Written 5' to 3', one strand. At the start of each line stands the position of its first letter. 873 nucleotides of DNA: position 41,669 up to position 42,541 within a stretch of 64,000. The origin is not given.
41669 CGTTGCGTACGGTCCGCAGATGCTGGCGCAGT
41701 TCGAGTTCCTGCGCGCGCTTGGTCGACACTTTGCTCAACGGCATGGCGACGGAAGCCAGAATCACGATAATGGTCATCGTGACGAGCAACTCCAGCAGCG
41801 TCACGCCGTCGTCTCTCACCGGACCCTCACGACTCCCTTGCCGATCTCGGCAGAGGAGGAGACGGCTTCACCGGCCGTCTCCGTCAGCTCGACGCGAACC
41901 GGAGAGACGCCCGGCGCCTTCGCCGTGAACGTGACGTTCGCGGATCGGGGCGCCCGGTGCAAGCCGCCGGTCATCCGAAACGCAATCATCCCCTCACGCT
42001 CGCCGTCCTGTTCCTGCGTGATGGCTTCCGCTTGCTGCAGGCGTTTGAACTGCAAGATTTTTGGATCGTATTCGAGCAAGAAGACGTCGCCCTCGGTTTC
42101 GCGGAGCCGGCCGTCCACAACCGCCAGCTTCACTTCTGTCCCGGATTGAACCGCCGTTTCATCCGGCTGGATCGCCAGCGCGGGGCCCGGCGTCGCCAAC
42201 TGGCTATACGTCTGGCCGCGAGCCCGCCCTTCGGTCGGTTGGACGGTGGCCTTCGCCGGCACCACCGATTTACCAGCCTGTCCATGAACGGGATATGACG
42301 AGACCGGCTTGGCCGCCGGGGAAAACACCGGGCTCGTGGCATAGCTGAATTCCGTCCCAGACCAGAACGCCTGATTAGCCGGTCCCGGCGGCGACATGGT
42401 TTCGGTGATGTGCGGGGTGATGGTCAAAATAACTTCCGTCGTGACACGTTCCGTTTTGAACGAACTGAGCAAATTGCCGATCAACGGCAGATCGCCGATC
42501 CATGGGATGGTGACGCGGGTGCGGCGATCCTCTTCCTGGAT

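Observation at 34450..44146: Minimal hybrid type IV filament / T2SS-like machine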

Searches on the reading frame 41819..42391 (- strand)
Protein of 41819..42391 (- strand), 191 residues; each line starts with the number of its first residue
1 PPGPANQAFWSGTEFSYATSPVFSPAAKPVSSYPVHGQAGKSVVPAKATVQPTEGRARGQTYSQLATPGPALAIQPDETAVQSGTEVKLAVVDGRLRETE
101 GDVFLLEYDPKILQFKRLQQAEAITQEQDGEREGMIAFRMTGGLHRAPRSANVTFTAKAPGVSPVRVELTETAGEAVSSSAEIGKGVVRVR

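Call 86: predict_structure(alignment_id=A6)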
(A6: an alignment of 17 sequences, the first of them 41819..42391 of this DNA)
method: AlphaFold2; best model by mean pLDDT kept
length: 191 residues; sequences in the alignment: 17
mean_pLDDT: 67.0   pTM: 0.54
mean pLDDT of the five models: 67.0, 66.4, 59.7, 59.5, 56.0
residues with pLDDT >= 90: 53; 70-90: 37; 50-70: 34; < 50: 67
segments of 3 or more residues with pLDDT < 50: 1-4, 16-61, 63-67, 128-130, 173-179
pLDDT, mean of each block of 10 residues (from residue 1): 49 49 43 35 34 36 49 84 94 74 89 94 67 83 71 95 91 48 85 94
secondary structure, 60 per line:
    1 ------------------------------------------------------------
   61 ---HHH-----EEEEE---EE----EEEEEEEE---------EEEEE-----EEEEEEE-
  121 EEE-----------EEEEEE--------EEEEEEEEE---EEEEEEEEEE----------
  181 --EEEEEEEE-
elements in order: E72-76 E86-93 E103-107 E113-119 E121-123 E135-140 E149-157 E161-170 E183-190

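Call 89: fold_search(model_id=the predicted structure, library=pdb)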
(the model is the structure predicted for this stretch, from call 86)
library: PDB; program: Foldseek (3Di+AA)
matches with E <= 10: 1863; with E <= 0.001: 59
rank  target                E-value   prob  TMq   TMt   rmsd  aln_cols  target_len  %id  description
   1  5lxv_A                6.6e-06  1.00  0.43  0.47   6.3       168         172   13  Crystal structure of Ruminococcus flavefaciens scaffoldin C cohesin in complex with a dockerin from an uncharacterized (released 2016-10-19)
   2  5lxv_C                8.6e-06  1.00  0.43  0.47   5.2       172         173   12  Crystal structure of Ruminococcus flavefaciens scaffoldin C cohesin in complex with a dockerin from an uncharacterized (released 2016-10-19)
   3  4ums                  1.9e-05  1.00  0.42  0.51   6.5       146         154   17  The crystal structure of the seventh ScaB type I cohesin from Pseudobacteroides cellulosolvens (released 2015-05-06)
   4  2jh2_A                3.1e-05  1.00  0.44  0.60   4.8       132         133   17  X-ray crystal structure of a cohesin-like module from Clostridium perfringens (released 2007-11-06)
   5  2w1n                  4.0e-05  1.00  0.45  0.39   4.4       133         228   17  cohesin and fibronectin type-III double module construct from the Clostridium perfringens glycoside hydrolase GH84C (released 2009-02-03)
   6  6kgc_A                4.0e-05  1.00  0.42  0.53   5.2       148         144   16  Crystal structure of CaDoc0917(R49D)-CaCohA2 complex at pH 5.4 (released 2020-07-08)
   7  2jh2_C                4.5e-05  1.00  0.45  0.64   4.7       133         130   18  X-ray crystal structure of a cohesin-like module from Clostridium perfringens (released 2007-11-06)
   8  1g1k_A                5.0e-05  1.00  0.40  0.51   6.5       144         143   16  COHESIN MODULE FROM THE CELLULOSOME OF CLOSTRIDIUM CELLULOLYTICUM (released 2000-11-22)
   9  8gsy_A                5.3e-05  1.00  0.41  0.58   5.6       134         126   11  X-ray structure of Clostridium perfringens pili protein B N-terminal domain (released 2023-06-07)
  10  6kgd_A                5.9e-05  1.00  0.42  0.52   5.3       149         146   15  Crystal structure of CaDoc0917(R49D)-CaCohA2 complex at pH 8.0 (released 2020-07-08)
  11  1qzn                  6.3e-05  1.00  0.41  0.45   7.5       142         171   14  Crystal Structure Analysis of a type II cohesin domain from the cellulosome of Acetivibrio cellulolyticus (released 2004-09-21)
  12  3l8q_A                7.0e-05  1.00  0.44  0.26   7.2       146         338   14  Structure analysis of the type II cohesin dyad from the adaptor ScaA scaffoldin of Acetivibrio cellulolyticus (released 2010-05-05)
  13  3ul4_A                7.8e-05  1.00  0.43  0.54   5.2       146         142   13  Crystal structure of Coh-OlpA(Cthe_3080)-Doc918(Cthe_0918) complex: A novel type I Cohesin-Dockerin complex from Clost (released 2012-11-28)
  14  2vn5_C                9.8e-05  1.00  0.42  0.52   6.5       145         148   15  The Clostridium cellulolyticum dockerin displays a dual binding mode for its cohesin partner (released 2008-05-20)
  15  5nrm_A                1.0e-04  1.00  0.40  0.52   6.5       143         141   16  Crystal structure of the sixth cohesin from Acetivibrio cellulolyticus' scaffoldin B in complex with Cel5 dockerin S51 (released 2018-01-31)
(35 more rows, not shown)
